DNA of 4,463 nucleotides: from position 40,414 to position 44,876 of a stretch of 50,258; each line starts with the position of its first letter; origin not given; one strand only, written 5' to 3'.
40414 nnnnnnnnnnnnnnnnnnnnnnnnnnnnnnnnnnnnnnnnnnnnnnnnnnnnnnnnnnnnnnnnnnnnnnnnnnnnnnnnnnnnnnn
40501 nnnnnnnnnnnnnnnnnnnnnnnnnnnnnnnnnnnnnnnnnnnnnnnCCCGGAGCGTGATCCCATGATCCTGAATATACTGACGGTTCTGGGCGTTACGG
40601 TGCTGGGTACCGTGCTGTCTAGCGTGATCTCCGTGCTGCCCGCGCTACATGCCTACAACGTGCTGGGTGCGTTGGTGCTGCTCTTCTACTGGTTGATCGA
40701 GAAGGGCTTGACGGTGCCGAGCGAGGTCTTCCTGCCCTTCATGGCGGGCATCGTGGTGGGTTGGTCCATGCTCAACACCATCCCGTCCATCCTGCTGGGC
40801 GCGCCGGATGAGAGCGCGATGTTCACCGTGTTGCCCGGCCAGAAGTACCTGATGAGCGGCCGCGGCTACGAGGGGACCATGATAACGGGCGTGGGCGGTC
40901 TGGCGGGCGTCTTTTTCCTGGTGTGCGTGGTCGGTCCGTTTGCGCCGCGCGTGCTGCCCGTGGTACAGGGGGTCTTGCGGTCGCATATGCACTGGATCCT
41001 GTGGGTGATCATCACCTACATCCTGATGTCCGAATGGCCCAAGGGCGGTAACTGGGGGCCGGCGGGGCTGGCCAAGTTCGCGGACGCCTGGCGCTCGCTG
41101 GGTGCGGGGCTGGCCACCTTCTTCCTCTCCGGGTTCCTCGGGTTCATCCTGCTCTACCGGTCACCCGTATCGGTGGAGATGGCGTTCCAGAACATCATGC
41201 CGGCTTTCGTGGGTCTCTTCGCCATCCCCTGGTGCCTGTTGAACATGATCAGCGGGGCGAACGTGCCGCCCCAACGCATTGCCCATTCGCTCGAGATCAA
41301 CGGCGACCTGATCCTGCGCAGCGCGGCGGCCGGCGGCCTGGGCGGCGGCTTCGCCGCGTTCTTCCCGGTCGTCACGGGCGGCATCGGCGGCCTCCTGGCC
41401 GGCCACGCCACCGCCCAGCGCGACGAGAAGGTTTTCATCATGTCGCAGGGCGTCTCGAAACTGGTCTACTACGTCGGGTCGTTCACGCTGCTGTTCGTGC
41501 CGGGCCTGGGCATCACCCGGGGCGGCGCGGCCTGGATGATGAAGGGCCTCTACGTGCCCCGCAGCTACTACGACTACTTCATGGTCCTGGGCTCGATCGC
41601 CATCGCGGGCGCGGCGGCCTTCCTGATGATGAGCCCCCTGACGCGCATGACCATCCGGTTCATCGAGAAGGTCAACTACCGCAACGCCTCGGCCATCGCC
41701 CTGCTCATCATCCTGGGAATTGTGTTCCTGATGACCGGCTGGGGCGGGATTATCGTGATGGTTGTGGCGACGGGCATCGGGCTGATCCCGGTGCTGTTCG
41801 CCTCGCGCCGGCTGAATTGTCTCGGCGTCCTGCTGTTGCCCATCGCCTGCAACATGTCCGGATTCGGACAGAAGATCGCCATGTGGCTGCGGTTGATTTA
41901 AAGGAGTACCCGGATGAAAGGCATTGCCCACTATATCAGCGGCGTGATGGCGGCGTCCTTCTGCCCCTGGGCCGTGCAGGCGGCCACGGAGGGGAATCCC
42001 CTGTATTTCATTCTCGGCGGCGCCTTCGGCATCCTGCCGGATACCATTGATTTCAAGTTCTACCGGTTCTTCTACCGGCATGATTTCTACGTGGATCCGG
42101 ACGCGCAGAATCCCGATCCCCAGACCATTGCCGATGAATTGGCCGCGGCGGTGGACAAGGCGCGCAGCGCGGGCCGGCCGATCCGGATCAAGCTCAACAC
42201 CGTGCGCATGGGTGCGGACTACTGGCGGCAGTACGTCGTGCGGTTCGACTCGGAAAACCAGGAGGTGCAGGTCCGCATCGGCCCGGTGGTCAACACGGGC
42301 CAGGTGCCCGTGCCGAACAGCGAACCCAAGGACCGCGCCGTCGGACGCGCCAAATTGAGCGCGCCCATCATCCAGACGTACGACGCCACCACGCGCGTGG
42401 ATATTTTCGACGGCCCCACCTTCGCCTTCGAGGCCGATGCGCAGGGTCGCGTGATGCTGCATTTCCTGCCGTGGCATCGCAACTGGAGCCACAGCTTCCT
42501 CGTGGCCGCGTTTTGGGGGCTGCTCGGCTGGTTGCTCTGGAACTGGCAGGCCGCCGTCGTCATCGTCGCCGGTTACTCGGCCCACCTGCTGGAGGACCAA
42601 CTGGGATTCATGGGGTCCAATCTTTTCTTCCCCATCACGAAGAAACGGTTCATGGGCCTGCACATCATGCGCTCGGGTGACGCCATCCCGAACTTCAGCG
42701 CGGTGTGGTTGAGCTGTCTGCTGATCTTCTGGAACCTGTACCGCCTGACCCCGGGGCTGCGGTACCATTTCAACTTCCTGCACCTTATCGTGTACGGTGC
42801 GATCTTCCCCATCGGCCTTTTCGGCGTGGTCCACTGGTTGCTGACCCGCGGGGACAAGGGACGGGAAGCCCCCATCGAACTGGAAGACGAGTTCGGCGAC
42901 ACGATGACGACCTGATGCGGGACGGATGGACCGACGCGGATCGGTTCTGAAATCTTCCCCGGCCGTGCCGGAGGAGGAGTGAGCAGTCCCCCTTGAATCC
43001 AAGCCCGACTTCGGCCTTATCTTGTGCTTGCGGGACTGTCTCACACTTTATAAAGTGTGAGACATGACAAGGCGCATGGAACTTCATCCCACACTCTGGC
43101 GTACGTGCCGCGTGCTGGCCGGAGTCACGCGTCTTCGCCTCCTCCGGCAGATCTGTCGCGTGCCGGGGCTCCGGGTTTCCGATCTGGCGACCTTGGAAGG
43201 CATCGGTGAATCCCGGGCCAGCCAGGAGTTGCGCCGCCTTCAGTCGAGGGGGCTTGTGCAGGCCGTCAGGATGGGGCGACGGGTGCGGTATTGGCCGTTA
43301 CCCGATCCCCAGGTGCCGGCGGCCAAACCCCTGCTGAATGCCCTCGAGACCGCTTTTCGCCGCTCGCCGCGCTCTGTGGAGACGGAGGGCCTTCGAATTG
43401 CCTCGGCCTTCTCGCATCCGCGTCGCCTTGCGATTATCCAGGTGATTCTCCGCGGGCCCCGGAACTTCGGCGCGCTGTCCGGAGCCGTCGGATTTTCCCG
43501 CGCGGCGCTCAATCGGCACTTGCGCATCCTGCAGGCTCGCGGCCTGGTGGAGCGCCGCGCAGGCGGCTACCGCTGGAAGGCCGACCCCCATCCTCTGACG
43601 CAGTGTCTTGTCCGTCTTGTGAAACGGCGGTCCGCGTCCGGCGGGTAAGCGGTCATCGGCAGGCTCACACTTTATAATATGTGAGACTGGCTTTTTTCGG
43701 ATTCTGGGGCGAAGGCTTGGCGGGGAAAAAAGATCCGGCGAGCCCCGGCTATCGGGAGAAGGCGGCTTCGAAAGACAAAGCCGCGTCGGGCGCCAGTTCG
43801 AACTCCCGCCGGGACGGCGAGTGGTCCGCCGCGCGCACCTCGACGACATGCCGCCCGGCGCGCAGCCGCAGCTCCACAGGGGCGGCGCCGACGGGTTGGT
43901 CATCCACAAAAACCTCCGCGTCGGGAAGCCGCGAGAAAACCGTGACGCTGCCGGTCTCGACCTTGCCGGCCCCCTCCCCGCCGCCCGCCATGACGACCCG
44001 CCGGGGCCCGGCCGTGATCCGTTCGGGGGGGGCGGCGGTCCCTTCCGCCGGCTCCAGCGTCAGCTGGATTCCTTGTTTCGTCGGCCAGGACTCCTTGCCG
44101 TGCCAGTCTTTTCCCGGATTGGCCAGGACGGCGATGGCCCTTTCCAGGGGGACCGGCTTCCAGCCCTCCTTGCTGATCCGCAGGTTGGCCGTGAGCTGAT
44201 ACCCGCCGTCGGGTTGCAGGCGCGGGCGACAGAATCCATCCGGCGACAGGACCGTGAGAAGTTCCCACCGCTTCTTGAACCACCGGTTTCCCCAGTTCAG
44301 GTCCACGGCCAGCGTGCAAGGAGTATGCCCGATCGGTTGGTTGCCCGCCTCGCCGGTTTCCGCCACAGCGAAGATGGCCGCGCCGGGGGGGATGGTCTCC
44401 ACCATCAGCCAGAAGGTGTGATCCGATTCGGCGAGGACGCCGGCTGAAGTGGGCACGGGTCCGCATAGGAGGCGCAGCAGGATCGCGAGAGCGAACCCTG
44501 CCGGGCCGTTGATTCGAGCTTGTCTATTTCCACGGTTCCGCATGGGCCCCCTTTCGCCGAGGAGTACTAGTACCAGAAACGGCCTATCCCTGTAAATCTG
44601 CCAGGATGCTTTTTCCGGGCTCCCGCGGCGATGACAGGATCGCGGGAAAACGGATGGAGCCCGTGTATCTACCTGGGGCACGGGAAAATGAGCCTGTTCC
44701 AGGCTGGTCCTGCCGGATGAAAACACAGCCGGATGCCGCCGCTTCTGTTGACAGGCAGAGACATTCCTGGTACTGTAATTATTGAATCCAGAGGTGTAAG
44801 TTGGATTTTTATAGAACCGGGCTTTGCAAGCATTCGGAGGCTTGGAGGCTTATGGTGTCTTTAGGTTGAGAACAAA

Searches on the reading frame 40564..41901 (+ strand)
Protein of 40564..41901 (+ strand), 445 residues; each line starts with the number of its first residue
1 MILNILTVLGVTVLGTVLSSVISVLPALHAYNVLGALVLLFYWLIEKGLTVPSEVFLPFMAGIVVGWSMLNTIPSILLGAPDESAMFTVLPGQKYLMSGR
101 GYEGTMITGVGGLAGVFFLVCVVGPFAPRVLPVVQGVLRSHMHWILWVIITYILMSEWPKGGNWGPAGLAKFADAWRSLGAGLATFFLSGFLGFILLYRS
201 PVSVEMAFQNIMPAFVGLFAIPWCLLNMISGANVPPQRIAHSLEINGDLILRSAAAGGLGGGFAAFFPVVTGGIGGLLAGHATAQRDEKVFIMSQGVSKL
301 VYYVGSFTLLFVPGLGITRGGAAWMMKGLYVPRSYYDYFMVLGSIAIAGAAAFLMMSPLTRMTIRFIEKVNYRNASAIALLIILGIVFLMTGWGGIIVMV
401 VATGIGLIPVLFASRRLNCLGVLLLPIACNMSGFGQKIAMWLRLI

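Call 67: search_protein_families(library=pfam, proteins=[window:40564-41901:+], max_evalue=0.0001)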
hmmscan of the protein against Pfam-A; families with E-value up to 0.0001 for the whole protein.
window:40564-41901:+ (445 aa): 1 family
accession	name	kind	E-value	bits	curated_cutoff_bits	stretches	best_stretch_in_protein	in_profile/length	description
PF01970.21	TctA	-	6.4e-33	114.4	28.9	1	9-420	1-422/423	Tripartite tricarboxylate transporter TctA family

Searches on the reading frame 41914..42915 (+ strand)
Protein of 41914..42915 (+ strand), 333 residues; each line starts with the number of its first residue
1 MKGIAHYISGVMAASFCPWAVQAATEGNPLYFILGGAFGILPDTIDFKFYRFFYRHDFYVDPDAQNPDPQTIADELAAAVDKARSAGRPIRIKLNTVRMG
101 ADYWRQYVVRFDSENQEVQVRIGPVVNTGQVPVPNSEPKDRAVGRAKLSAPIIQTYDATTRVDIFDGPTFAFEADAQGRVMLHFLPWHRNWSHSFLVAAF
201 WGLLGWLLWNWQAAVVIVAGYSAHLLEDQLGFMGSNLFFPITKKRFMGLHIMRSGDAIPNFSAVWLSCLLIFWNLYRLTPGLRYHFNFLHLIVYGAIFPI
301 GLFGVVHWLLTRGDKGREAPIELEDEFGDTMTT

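Call 67: search_protein_families(library=pfam, proteins=[window:41914-42915:+], max_evalue=0.0001)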
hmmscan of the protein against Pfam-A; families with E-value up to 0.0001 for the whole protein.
window:41914-42915:+ (333 aa): 1 family
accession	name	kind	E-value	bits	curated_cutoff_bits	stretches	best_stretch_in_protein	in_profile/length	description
PF04307.19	YdjM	-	1.5e-13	51.1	29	1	182-259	53-140/176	YdjM inner membrane protein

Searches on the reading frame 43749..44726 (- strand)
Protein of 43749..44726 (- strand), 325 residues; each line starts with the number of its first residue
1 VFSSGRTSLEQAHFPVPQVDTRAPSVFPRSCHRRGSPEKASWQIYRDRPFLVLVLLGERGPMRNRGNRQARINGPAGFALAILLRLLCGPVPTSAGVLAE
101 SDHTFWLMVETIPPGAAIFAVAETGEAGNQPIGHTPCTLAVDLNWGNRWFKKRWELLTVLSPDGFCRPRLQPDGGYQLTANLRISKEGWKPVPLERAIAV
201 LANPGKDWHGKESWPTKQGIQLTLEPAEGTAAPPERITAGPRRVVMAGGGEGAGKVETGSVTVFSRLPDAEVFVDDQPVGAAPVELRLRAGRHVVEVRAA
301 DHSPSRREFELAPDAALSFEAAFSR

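Call 67: search_protein_families(library=pfam, proteins=[window:43749-44726:-], max_evalue=0.0001)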
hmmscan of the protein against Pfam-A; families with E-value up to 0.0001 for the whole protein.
window:43749-44726:- (325 aa): 1 family
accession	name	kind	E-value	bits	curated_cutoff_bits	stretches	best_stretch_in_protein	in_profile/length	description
PF08308.17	PEGA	-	2.8e-09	37.2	20.8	1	259-323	2-67/71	PEGA domain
